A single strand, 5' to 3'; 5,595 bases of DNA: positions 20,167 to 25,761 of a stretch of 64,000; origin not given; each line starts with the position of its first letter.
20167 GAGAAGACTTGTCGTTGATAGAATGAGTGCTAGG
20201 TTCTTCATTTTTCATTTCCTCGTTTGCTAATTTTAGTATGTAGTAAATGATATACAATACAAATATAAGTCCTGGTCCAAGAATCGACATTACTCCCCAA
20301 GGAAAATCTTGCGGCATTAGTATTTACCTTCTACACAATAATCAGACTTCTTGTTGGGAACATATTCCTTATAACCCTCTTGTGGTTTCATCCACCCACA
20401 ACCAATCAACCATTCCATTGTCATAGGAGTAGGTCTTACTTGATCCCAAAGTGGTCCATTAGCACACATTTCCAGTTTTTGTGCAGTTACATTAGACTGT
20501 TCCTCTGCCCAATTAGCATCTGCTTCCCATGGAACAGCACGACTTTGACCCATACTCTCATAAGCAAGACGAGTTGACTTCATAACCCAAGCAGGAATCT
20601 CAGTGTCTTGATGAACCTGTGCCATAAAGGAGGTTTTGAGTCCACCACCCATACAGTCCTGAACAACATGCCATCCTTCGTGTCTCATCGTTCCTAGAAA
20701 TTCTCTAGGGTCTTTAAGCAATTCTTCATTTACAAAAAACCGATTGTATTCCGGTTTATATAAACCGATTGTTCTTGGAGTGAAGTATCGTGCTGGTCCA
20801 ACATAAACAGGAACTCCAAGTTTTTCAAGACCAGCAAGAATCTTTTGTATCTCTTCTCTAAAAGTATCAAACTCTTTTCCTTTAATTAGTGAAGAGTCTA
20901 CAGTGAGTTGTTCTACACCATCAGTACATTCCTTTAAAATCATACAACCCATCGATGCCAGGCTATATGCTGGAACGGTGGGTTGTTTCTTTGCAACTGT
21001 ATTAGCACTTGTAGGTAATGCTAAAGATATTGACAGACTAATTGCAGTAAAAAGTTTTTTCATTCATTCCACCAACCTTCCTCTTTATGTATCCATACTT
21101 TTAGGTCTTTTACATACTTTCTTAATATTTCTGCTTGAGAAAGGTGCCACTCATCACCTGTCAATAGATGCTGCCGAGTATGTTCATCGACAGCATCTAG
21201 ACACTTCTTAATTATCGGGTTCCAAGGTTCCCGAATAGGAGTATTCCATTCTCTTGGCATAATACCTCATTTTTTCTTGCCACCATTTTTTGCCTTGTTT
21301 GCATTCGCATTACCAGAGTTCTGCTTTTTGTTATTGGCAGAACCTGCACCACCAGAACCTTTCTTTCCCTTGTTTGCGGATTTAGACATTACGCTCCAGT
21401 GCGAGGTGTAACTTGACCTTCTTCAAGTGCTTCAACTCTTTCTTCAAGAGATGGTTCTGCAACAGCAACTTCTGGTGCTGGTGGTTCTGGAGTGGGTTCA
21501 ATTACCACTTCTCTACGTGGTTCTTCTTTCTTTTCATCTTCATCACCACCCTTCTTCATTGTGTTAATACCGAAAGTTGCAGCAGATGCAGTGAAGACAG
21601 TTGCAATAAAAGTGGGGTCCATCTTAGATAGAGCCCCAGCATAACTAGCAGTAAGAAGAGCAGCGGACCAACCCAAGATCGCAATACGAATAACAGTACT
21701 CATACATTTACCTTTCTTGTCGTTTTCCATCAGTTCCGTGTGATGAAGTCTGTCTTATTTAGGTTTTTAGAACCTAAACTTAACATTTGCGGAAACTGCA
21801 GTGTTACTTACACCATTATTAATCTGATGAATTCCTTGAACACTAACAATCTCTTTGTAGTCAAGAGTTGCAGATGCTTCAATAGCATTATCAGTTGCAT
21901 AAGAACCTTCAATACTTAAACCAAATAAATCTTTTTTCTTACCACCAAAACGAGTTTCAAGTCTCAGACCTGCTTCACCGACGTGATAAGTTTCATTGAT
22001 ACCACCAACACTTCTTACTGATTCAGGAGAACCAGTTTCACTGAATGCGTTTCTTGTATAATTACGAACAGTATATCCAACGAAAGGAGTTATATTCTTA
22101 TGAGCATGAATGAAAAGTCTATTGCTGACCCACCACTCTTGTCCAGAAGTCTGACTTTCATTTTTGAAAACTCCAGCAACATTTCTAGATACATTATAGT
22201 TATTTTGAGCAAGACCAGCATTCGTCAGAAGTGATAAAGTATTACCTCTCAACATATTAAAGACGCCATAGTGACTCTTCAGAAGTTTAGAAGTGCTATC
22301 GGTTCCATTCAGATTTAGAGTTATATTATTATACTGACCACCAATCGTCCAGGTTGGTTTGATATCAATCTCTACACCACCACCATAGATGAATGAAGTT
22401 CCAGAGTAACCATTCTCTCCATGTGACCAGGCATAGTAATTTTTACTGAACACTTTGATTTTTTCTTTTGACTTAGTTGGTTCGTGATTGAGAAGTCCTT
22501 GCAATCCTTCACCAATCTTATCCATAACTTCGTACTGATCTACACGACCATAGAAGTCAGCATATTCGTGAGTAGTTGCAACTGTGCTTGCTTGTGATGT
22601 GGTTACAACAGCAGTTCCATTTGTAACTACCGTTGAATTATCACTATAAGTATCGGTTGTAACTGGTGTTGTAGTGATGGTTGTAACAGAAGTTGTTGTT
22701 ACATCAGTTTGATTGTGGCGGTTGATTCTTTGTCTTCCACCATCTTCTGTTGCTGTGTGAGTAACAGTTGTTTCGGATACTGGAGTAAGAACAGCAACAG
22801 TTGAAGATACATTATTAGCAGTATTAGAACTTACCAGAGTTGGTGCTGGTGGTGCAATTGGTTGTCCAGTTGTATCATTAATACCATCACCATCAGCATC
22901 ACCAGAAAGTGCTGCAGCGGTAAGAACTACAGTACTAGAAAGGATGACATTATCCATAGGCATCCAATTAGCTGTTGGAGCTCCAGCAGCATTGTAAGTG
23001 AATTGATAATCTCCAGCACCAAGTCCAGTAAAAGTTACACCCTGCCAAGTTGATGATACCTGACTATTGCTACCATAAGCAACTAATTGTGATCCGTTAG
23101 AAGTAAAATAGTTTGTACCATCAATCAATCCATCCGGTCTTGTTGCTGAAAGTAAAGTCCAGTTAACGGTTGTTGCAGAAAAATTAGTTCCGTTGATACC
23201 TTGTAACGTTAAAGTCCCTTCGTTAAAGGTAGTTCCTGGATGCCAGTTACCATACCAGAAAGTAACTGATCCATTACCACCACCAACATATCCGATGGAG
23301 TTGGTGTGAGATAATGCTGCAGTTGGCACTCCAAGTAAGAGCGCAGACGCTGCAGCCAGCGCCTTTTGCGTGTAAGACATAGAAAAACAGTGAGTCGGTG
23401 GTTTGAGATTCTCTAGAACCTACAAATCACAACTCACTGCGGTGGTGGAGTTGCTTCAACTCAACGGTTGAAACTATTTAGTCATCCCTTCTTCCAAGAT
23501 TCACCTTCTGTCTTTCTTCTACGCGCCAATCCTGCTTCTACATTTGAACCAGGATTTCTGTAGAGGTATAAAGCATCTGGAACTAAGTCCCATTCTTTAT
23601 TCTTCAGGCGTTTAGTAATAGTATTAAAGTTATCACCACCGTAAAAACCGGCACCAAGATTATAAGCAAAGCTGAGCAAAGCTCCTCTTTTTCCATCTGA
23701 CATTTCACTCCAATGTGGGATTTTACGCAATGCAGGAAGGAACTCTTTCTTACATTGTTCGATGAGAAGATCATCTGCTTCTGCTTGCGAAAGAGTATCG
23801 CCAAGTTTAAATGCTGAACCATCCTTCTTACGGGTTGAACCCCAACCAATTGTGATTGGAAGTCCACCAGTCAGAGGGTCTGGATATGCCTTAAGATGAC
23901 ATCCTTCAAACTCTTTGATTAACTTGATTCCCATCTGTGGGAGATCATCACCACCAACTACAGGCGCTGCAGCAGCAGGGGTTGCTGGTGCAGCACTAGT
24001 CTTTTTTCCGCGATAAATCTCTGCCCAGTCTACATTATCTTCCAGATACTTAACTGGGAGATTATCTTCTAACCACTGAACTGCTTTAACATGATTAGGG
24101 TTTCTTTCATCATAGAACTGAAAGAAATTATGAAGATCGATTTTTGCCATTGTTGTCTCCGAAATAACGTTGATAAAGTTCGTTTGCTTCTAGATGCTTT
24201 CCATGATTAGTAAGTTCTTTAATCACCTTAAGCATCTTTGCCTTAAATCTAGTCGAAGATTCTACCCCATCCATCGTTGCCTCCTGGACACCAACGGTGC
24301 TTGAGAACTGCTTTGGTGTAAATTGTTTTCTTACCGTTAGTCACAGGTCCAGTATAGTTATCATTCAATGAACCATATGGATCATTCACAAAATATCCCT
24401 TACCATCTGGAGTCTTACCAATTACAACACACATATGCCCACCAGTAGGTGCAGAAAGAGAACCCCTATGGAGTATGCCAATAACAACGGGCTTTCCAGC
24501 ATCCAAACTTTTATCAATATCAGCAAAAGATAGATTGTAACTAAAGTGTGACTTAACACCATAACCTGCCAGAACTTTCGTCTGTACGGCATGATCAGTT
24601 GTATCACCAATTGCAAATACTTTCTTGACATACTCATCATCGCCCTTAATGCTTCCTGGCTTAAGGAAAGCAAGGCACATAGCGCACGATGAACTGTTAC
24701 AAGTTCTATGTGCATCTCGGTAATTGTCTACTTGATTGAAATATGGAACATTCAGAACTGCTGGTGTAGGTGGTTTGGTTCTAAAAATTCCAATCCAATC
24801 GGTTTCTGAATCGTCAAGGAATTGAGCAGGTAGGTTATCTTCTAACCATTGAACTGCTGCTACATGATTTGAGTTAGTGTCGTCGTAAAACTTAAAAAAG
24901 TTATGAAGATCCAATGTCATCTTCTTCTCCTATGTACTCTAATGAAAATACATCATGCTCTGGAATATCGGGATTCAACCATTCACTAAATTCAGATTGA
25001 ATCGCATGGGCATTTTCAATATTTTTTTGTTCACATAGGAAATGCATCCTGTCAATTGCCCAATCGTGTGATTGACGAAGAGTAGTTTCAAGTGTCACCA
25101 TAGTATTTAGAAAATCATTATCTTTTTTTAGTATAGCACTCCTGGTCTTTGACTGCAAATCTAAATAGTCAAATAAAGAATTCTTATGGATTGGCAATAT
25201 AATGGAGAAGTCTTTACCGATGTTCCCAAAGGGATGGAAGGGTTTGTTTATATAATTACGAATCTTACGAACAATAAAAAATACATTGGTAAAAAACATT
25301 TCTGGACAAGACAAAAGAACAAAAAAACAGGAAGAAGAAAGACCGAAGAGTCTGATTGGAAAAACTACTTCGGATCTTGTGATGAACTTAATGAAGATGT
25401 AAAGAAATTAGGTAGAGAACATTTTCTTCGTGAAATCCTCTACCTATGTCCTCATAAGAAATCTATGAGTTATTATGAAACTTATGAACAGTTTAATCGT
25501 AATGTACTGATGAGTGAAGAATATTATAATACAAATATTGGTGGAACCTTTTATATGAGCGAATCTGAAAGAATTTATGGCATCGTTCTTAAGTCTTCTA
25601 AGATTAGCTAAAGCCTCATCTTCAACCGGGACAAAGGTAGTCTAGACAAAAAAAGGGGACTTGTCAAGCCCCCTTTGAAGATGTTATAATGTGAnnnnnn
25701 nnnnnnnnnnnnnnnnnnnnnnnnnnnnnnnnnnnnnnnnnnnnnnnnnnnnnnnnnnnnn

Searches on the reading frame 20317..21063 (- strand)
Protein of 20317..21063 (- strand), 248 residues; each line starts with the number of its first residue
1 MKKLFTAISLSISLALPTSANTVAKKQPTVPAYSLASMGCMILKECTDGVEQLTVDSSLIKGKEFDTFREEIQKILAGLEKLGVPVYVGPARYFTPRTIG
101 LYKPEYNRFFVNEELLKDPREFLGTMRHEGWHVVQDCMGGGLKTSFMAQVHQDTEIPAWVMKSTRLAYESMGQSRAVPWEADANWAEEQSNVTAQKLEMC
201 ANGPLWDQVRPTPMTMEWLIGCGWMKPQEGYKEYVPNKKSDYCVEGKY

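Call 59: search_protein_families(library=pfam, proteins=[window:20317-21063:-], max_evalue=0.1)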
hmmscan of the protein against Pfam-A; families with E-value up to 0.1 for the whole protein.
window:20317-21063:- (248 aa): 1 family
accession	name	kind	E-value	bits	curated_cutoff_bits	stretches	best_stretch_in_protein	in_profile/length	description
PF20573.4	DUF6782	-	0.023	14.4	27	1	98-194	68-165/241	Putative metallopeptidase family (DUF6782)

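Call 100: search_protein_families(library=phrogs, proteins=[window:20317-21063:-], max_evalue=0.001)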
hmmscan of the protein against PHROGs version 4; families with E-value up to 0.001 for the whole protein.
window:20317-21063:- (248 aa): 2 families
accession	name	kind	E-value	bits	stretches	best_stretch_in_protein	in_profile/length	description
phrog_591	-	unknown function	6.4e-53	180.4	1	19-226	18-225/226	-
phrog_16003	-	unknown function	3.6e-11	44.6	1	68-184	28-138/158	-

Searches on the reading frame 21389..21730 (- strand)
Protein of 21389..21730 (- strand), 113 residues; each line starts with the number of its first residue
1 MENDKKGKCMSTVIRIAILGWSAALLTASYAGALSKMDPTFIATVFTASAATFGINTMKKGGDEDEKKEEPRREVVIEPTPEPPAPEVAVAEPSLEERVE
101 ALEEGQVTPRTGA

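Call 100: search_protein_families(library=phrogs, proteins=[window:21389-21730:-], max_evalue=0.001)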
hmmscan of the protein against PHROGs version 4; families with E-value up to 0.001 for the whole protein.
window:21389-21730:- (113 aa): 3 families
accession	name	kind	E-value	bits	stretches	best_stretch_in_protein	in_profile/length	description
phrog_21865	-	unknown function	4.2e-20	72.6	1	4-61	3-60/74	-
phrog_721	-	unknown function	2.1e-19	70.1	1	3-73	15-89/97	-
phrog_2714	-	unknown function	5.2e-15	56.5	1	4-68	27-98/139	-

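Call 117: search_protein_families(library=pfam, proteins=[window:21389-21730:-], max_evalue=0.01)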
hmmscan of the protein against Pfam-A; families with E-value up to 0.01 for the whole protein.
window:21389-21730:- (113 aa): 1 family
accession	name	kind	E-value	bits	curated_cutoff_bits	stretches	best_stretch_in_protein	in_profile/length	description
PF20048.4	DUF6450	-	4.5e-17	62.1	25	1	3-60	3-67/68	Domain of unknown function (DUF6450)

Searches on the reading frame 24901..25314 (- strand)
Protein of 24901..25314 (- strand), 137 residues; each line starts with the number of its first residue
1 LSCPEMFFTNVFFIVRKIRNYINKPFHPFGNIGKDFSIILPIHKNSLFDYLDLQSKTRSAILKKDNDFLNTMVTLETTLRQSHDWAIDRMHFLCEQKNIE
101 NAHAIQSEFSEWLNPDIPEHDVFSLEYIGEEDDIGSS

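Call 133: search_protein_families(library=phrogs, proteins=[window:24901-25314:-], max_evalue=0.001)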
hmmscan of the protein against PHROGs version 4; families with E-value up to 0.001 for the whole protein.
window:24901-25314:- (137 aa): 2 families
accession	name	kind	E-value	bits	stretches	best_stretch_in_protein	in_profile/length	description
phrog_23981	-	unknown function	9.7e-19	68.8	1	64-133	65-137/151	-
phrog_4892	-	unknown function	3.8e-07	31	1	80-121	12-53/77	-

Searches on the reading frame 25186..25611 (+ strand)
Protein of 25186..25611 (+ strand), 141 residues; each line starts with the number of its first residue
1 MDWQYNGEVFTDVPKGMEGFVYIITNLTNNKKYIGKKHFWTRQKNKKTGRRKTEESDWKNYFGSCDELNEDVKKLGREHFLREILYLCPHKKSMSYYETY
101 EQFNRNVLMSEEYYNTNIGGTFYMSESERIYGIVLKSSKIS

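Call 133: search_protein_families(library=phrogs, proteins=[window:25186-25611:+], max_evalue=0.001)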
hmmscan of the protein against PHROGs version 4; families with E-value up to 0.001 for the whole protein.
window:25186-25611:+ (141 aa): 5 families
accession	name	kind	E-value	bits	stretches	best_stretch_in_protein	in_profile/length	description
phrog_447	-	other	9.5e-40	136.9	1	2-126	9-140/148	NAD synthetase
phrog_7363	-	DNA, RNA and nucleotide metabolism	2.1e-15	57.9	1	14-122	15-126/356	homing endonuclease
phrog_314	-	DNA, RNA and nucleotide metabolism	3.3e-11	43.8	1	17-127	177-276/574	homing endonuclease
phrog_7168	-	DNA, RNA and nucleotide metabolism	6.4e-07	30.1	1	19-123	2-100/284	homing endonuclease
phrog_19446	-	DNA, RNA and nucleotide metabolism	0.00054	20.6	1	19-120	2-95/254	homing endonuclease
